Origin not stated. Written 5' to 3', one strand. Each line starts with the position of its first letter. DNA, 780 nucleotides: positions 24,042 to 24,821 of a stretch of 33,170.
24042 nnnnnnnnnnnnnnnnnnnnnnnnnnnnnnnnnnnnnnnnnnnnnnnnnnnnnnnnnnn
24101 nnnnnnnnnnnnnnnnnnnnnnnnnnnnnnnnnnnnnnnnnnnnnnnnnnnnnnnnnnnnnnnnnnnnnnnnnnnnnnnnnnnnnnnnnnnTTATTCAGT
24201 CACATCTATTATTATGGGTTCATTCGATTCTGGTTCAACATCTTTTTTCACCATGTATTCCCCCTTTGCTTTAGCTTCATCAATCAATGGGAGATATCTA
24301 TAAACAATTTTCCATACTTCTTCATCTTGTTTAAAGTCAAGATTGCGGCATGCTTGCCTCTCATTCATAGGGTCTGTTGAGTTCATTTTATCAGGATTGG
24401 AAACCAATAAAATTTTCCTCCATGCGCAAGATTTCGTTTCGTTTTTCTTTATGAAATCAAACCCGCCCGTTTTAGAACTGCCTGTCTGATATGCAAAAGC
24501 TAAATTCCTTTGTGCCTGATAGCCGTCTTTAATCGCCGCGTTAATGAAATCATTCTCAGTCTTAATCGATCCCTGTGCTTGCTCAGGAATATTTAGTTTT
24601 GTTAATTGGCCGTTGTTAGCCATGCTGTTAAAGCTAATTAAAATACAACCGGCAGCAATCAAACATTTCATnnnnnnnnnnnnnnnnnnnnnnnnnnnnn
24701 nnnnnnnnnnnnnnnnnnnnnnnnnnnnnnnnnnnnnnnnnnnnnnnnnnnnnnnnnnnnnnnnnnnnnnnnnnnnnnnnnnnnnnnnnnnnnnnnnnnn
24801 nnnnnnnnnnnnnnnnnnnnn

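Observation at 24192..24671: AT-rich moron encoding a secreted protein, wedged between the activator gene and the endolysin promoter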

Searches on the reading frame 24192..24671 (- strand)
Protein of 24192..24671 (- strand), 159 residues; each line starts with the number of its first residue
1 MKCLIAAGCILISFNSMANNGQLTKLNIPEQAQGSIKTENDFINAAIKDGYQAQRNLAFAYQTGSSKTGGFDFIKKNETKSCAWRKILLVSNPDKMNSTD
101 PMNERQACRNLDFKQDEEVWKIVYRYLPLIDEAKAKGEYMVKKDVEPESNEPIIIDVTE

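Call 4: search_protein_families(library=pfam, proteins=[window:24192-24671:-], max_evalue=0.1)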
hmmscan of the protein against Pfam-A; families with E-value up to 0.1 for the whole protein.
window:24192-24671:- (159 aa): 0 families

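Call 5: search_protein_families(library=phrogs, proteins=[window:24192-24671:-], max_evalue=0.01)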
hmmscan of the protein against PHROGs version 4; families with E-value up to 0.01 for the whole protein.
window:24192-24671:- (159 aa): 1 family
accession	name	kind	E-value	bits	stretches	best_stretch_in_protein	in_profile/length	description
phrog_5882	-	unknown function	7e-21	75.3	1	37-134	22-113/114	-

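Call 6: search_dna_similar(query=window:24192-24671:-, collection=phages, mode=protein, max_rows=40, max_evalue=0.001)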
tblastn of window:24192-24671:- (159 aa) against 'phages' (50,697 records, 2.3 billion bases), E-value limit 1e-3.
Records with a match: 2; places in all: 2; records where one place covers at least 80% of the query: 0.
Best place of each record, by identity: <60% 2.
By first word of the organism name: Mannheimia 2.
By host as written in the record: Mannheimia haemolytica 3927A 2.
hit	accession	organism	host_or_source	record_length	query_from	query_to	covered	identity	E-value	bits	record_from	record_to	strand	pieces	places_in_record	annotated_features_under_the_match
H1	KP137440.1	Mannheimia phage vB_MhM_3927AP2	Mannheimia haemolytica 3927A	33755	37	136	63%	33.0%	3e-9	60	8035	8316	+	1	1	hypothetical protein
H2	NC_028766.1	Mannheimia phage vB_MhM_3927AP2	Mannheimia haemolytica 3927A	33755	37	136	63%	33.0%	3e-9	60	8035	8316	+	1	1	hypothetical protein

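Call 9: get_annotated_region(hit=H1, flank=6000)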
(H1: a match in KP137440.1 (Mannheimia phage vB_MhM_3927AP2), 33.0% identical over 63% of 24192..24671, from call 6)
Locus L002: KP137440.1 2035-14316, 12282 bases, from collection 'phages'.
description: Mannheimia phage vB_MhM_3927AP2, complete genome.
organism: Mannheimia phage vB_MhM_3927AP2 (NCBI taxid 1572750)
taxonomy: Viruses; Duplodnaviria; Heunggongvirae; Uroviricota; Caudoviricetes
host: Mannheimia haemolytica 3927A; source: Alberta beef cattle feedlot; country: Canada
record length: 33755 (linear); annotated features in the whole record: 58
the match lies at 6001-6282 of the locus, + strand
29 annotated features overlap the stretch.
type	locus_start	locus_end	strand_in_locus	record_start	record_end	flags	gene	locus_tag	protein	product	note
CDS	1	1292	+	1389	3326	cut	-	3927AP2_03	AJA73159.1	transposase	similar to YP_007884234.1 putative transposase/recombinase [Mannheimia haemolytica M42548]; motifs: ...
CDS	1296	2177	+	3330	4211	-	-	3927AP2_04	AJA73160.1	DNA transposition protein B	similar to YP_007884235.1 Mu-like prophage FluMu DNA transposition protein B [Mannheimia haemolytica M42548]; motifs: ...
CDS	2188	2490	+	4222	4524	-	-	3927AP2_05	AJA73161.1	hypothetical protein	similar to YP_007884236.1 hypothetical protein MHH_c24420 [Mannheimia haemolytica M42548]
CDS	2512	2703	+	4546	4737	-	-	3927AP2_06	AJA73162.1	hypothetical protein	similar to YP_007884237.1 hypothetical protein MHH_c24430 [Mannheimia haemolytica M42548]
CDS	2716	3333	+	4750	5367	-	-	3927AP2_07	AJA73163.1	hypothetical protein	similar to YP_007884238.1 hypothetical protein DUF3164 [Mannheimia haemolytica M42548]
CDS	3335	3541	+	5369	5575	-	-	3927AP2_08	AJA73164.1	hypothetical protein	similar to YP_008223114.1 hypothetical protein J451_08915 [Mannheimia haemolytica D174]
CDS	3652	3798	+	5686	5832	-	-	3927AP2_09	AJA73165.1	hypothetical protein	similar to YP_007884239.1 hypothetical protein MHH_c24450 [Mannheimia haemolytica M42548]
CDS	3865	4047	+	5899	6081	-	-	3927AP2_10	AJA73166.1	hypothetical protein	similar to YP_007884240.1 hypothetical protein MHH_c24460 [Mannheimia haemolytica M42548]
CDS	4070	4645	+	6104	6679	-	-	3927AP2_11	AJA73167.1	hypothetical protein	similar to YP_007884241.1 hypothetical protein MHH_c24470 [Mannheimia haemolytica M42548]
CDS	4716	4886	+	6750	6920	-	-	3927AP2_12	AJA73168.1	hypothetical protein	similar to YP_007884242.1 hypothetical protein MHH_c24480 [Mannheimia haemolytica M42548]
CDS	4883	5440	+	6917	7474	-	-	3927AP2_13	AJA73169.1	hypothetical protein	similar to YP_007884243.1 hypothetical protein MHH_c24490 [Mannheimia haemolytica M42548]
CDS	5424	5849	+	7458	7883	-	-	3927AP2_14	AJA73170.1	hypothetical protein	similar to YP_007884244.1 Mu-like prophage protein gp16 [Mannheimia haemolytica M42548]; motifs: DUF1018[pfam06252]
regulatory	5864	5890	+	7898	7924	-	-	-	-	terminator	rho-independent terminator; discovered using WebGeSTer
CDS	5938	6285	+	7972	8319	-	-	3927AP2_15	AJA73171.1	hypothetical protein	similar to YP_007884245.1 hypothetical protein MHH_c24510 [Mannheimia haemolytica M42548]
regulatory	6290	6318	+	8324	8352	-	-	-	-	terminator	rho-independent terminator; discovered using WebGeSTer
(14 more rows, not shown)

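Call 10: find_homologous_proteins(query=window:24192-24671:-, max_evalue=0.001)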
Query window:24192-24671:- (159 aa): 24 proteins with E <= 0.001 among 70 candidates.
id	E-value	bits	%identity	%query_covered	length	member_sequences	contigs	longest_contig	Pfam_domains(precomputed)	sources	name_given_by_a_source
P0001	1.9e-93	328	94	100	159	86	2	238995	-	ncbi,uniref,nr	ncbi:hypothetical protein [Enterobacter roggenkampii]|uniref:Uncharacterized protein n=2 Tax=Enterob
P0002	3.8e-59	217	63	100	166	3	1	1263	-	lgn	-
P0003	3.8e-57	211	64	100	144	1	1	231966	-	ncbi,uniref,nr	ncbi:hypothetical protein [Trabulsiella odontotermitis]|uniref:hypothetical protein n=1 Tax=Trabulsi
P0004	1.1e-55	206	60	99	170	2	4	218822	-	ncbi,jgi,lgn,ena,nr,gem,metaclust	ncbi:hypothetical protein SAMN04487787_108119 [Kosakonia sacchari]|nr:hypothetical protein SAMN04487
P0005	1.6e-55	205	59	100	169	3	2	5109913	-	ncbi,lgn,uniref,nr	ncbi:hypothetical protein [Citrobacter amalonaticus]|uniref:Uncharacterized protein n=1 Tax=Citrobac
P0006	1.3e-53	199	69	78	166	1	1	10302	-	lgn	-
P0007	7.7e-51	190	62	99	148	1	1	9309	-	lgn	-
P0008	3.8e-49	185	59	99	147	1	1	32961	-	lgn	-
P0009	5.1e-49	184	55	100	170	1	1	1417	-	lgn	-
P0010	9.9e-49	183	59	99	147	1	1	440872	-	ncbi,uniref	ncbi:hypothetical protein ACCY16_02050 [Candidatus Pantoea formicae]|uniref:hypothetical protein n=1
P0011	2.1e-47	179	55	100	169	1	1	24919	-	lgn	-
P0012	2.1e-44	169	67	75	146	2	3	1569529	-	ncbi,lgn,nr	ncbi:TPA: hypothetical protein MYR53_002196 [Escherichia coli]|nr:hypothetical protein [Escherichia 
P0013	1.1e-42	164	52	99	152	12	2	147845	-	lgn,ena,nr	nr:hypothetical protein [Citrobacter freundii]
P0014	2.3e-42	163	50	99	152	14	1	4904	-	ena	-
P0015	4.3e-42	162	64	75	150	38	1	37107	-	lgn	-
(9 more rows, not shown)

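Call 11: search_solved_structures(query=window:24192-24671:-, max_evalue=10)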
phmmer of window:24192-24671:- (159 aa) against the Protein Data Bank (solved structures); distinct sequences matched with E-value up to 10: 1.
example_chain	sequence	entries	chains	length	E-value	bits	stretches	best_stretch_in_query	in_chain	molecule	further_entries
6yle_C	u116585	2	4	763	0.22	14.9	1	109-142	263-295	Pre-rRNA-processing protein RIX1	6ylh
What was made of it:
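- On Periplasmic lysozyme inhibitors (Ivy, MliC/PliC, PliI, PliG): No Pfam or PDB sequence match (calls 4, 11).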

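Call 20: predict_structure(alignment_id=A1)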
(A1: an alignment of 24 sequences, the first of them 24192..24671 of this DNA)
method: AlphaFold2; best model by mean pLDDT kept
length: 159 residues; sequences in the alignment: 24
mean_pLDDT: 77.1   pTM: 0.66
mean pLDDT of the five models: 77.1, 77.0, 74.3, 73.4, 72.6
residues with pLDDT >= 90: 75; 70-90: 32; 50-70: 22; < 50: 30
segments of 3 or more residues with pLDDT < 50: 1-6, 8-25
pLDDT, mean of each block of 10 residues (from residue 1): 43 42 46 71 94 93 85 92 96 88 84 96 98 94 58 51
secondary structure, 60 per line:
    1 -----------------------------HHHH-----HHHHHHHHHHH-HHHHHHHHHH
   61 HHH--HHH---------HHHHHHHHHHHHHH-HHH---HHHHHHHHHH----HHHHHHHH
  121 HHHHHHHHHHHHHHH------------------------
elements in order: H30-33 H39-49 H51-63 H78-91 H99-108 H113-135
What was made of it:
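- On Sel1-like repeat proteins (Pfam PF08238): Helices 39-49, 51-63, 78-91, 99-108 and 113-135 (call 20).
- Sel1-like fold: AlphaFold2 pLDDT 77 overall, core mostly above 85 (call 20).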

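Call 22: search_protein_representatives(alignment_id=A1)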
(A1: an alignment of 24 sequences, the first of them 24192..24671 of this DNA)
Query: 24 sequences, 146 profile positions. Proteins with E-value up to 0.001 (for the whole library): 156; up to 1e-10: 11; up to 1e-30: 3. The best 150 are listed.
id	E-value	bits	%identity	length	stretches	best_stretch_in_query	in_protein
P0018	1.1e-66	239.5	-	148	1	3-145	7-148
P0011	3.5e-65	234.6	-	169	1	1-146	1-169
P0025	5.8e-55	201.5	-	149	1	1-145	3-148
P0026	1.6e-24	102.8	-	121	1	10-116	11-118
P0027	9.5e-19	84.0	-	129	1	1-119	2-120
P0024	7.0e-17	77.9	-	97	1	1-65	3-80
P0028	2.0e-16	76.4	-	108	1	1-110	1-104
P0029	6.0e-16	74.9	-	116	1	11-117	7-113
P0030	1.0e-11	61.2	-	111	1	4-100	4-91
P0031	1.6e-11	60.5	-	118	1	8-111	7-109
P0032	5.4e-11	58.8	-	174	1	8-104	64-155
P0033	1.8e-10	57.2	-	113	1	23-104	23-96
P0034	2.4e-10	56.7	-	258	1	24-110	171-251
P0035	4.7e-10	55.8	-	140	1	24-105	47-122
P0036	5.3e-10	55.6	-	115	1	3-119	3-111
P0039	2.5e-09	53.5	-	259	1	29-109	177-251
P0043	1.8e-08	50.6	-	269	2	24-102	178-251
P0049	8.5e-08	48.5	-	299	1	31-117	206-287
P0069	1.5e-06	44.4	-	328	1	29-100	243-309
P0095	8.9e-06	41.9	-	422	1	24-102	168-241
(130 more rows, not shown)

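Call 23: search_protein_families(library=pfam, proteins=[P0026, P0027, P0028, P0032, P0034, P0039, P0043, P0049, P0069, P0095], max_evalue=0.1)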
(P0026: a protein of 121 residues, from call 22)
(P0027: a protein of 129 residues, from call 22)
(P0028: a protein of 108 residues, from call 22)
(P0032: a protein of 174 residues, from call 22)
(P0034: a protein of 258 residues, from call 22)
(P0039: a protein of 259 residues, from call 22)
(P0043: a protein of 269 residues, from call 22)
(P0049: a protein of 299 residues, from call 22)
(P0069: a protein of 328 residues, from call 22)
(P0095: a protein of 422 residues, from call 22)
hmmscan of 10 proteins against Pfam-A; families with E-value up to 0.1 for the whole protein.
P0026 (121 aa): 1 family
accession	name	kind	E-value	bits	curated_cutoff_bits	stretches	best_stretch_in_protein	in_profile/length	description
PF08238.18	Sel1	-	0.08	14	30.7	0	41-60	2-21/36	Sel1 repeat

P0027 (129 aa): 0 families

P0028 (108 aa): 2 families
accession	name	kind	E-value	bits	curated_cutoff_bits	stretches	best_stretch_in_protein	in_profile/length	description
PF08238.18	Sel1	-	0.008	17.2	30.7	1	40-67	3-29/36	Sel1 repeat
PF08139.17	LPAM_1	-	0.02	15.8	20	1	1-18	1-18/18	Prokaryotic membrane lipoprotein lipid attachment site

P0032 (174 aa): 0 families

P0034 (258 aa): 0 families

P0039 (259 aa): 1 family
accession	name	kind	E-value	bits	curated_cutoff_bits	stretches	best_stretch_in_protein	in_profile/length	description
PF08238.18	Sel1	-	0.0017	19.3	30.7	1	187-213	2-27/36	Sel1 repeat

P0043 (269 aa): 1 family
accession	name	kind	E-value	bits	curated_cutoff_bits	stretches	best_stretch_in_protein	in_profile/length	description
PF16175.11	DUF4875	-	0.048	13.8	25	0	62-145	6-84/156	Domain of unknown function (DUF4875)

P0049 (299 aa): 0 families

P0069 (328 aa): 1 family
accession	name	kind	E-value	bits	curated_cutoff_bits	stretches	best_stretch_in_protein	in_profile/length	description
PF08238.18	Sel1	-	0.014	16.4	30.7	1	253-279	2-27/36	Sel1 repeat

P0095 (422 aa): 1 family
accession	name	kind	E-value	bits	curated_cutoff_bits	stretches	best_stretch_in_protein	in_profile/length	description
PF08238.18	Sel1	-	0.047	14.7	30.7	0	187-212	5-29/36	Sel1 repeat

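Call 25: find_related_loci(query=A1, collection=genome_contigs, flank=5000)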
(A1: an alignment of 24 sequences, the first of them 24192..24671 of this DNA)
Query A1 (159 aa) in genome_contigs; peptide patterns used: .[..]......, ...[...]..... (x = any residue, [..] = any of these).
72 stretches matched a pattern; 4 encode a relative of the query (tblastn E <= 1e-3); 4 distinct loci.
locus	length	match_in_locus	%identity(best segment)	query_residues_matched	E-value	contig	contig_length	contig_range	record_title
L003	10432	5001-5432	64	1-159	1e-65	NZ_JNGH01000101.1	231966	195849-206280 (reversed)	Trabulsiella odontotermitis strain 01 SAMPLE01_CONTIG_121, whole genome shotgun sequence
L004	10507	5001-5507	60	1-158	4e-63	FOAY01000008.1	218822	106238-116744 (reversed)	Kosakonia sacchari strain SP1 genome assembly, contig: Ga0060208_108, whole genome shotgun sequence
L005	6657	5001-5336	57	35-146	2e-44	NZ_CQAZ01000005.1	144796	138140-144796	Yersinia pekkanenii strain A125KOH2, whole genome shotgun sequence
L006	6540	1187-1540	59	39-157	3e-41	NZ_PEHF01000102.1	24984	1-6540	Candidatus Symbiopectobacterium sp. 'North America' n58_c_3.6, whole genome shotgun sequence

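Call 26: find_related_loci(query=A1, collection=viral_contigs, flank=5000)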
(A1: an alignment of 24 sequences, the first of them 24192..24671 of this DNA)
Query A1 (159 aa) in viral_contigs; peptide patterns used: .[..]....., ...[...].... (x = any residue, [..] = any of these).
79 stretches matched a pattern; 14 encode a relative of the query (tblastn E <= 1e-3); 14 distinct loci.
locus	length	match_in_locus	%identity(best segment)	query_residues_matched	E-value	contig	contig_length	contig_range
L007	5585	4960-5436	96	1-159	4e-102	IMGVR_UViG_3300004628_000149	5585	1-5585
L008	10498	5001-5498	63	1-159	2e-67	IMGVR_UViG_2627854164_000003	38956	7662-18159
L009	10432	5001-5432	64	1-159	5e-65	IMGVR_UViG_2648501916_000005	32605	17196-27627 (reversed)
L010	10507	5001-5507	60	1-158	2e-62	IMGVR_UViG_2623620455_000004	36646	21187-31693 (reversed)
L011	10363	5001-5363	65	39-158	1e-48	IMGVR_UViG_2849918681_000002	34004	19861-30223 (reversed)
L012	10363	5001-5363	64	39-158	2e-47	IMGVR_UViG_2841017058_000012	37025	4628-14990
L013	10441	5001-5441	53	1-157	4e-47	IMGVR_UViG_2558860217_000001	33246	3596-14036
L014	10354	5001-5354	61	39-157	4e-46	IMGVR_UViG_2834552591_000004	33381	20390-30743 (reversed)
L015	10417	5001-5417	53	5-157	2e-45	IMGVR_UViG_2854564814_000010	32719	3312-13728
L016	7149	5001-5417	52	5-157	2e-45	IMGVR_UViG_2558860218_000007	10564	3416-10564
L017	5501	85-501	52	5-157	2e-45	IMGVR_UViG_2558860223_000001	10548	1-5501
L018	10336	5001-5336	59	35-146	7e-45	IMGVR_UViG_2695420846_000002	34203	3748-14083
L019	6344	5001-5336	57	35-146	7e-44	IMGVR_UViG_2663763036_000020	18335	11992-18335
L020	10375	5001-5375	53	36-159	4e-43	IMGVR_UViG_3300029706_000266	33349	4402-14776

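Call 38: search_protein_families(library=padloc, proteins=[window:24192-24671:-], max_evalue=0.1)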
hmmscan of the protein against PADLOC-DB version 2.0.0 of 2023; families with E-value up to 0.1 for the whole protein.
window:24192-24671:- (159 aa): 0 families
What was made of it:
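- On Known anti-phage defence proteins (PADLOC): No families for ORF159 or for cargo types B, C, D and E (call 38).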

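Call 60: fold_search(model_id=the predicted structure, library=viral)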
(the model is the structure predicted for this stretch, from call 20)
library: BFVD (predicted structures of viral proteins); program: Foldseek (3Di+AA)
matches with E <= 10: 146; with E <= 0.001: 0
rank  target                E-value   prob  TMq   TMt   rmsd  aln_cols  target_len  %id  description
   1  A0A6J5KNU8            1.2e-01  0.77  0.28  0.09  11.6       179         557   16  Sel1-like repeat [uncultured Caudovirales phage]
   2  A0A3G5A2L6            3.4e-01  0.93  0.33  0.29   5.3        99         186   22  Sel1 repeat family protein (Fragment) [Harvfovirus sp.]
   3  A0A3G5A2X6            6.5e-01  0.75  0.38  0.28   5.8       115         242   19  Peptidase c14 caspase catalytic subunit p20 [Harvfovirus sp.]
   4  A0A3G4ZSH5            6.5e-01  0.69  0.34  0.22  10.5       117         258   15  Sel1 repeat protein [Barrevirus sp.]
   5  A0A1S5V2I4            6.5e-01  0.30  0.24  0.14  14.7       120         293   13  (no name in the UniProt tables at hand)
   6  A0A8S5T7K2            9.9e-01  0.12  0.19  0.11  18.3       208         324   12  Sel1-like repeat [Myoviridae sp. cta6i12]
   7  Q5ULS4                1.2e+00  0.16  0.25  0.20  19.0       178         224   13  Orf40 [Lactobacillus phage LP65]
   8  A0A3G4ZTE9            1.3e+00  0.57  0.36  0.48   7.7       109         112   16  Sel1 repeat family protein [Edafosvirus sp.]
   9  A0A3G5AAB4            1.4e+00  0.63  0.34  0.27   9.2       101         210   18  Sel1 repeat family protein [Hyperionvirus sp.]
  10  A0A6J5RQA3            1.4e+00  0.11  0.21  0.20  16.5       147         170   14  Uncharacterized protein [uncultured Caudovirales phage]
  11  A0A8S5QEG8            1.5e+00  0.18  0.24  0.33  12.9       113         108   18  Uncharacterized protein [Siphoviridae sp. ctr2f5]
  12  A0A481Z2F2            1.6e+00  0.21  0.25  0.16  12.1       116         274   19  Sel1 repeat protein [Pithovirus LCPAC001]
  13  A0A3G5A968            1.6e+00  0.57  0.33  0.29   5.5        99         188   17  Sel1 repeat family protein [Hyperionvirus sp.]
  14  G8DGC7                1.7e+00  0.21  0.26  0.14   8.5       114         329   17  (no name in the UniProt tables at hand)
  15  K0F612                1.7e+00  0.09  0.19  0.17  12.8       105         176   15  (no name in the UniProt tables at hand)
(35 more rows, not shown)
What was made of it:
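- On Sel1-like repeat proteins (Pfam PF08238): The best BFVD hits are also named Sel1, though weak (call 60).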

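Call 61: find_encoding_contigs(protein=P0026, flank=4000, max_places=3)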
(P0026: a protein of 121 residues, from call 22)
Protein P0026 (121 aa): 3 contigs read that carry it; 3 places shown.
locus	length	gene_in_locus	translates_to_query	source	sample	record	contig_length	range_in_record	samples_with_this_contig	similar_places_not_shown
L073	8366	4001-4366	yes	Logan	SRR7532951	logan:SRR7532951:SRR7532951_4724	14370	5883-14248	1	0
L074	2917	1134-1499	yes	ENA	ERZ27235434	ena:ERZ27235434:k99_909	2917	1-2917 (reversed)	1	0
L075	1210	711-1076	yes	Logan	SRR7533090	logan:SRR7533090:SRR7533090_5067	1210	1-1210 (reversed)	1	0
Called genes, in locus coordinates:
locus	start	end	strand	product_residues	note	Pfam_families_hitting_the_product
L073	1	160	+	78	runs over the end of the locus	-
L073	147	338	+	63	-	-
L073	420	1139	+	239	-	PF10979:DUF2786, PF23771:DUF7168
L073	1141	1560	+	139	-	-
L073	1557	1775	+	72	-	-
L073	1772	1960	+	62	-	-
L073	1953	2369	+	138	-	-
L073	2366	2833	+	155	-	PF04447:dATP-dGTP_PPHyd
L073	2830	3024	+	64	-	-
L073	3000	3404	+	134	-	PF06252:GemA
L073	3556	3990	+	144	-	PF08765:Mor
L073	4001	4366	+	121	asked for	-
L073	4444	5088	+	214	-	PF00182:Glyco_hydro_19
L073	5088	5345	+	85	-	PF10841:DUF2644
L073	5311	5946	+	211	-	-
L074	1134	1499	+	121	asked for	-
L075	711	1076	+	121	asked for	-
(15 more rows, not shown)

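Call 62: find_encoding_contigs(protein=P0029, flank=4000, max_places=3)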
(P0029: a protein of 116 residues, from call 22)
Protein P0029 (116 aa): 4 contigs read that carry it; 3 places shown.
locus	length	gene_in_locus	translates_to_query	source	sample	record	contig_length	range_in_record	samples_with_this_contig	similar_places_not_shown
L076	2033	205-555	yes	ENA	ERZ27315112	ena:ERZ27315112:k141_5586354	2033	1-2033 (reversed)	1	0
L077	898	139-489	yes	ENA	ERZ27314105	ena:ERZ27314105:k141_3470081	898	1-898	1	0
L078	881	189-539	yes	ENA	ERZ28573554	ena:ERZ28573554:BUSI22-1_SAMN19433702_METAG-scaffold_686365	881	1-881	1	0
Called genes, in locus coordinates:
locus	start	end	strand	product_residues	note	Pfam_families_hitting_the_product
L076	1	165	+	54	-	?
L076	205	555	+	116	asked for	-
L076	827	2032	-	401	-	?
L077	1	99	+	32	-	?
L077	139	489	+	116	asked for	-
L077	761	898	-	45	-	?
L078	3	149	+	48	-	?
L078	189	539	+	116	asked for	-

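Call 63: find_encoding_contigs(protein=P0031, flank=4000, max_places=3)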
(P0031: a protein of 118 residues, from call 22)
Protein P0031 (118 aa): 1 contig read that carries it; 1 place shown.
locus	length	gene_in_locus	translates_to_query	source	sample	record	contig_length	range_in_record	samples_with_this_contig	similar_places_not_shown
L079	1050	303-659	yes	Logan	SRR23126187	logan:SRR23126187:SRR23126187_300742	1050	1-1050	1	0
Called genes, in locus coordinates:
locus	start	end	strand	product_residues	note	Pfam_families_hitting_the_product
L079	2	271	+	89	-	?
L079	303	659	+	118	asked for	-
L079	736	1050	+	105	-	?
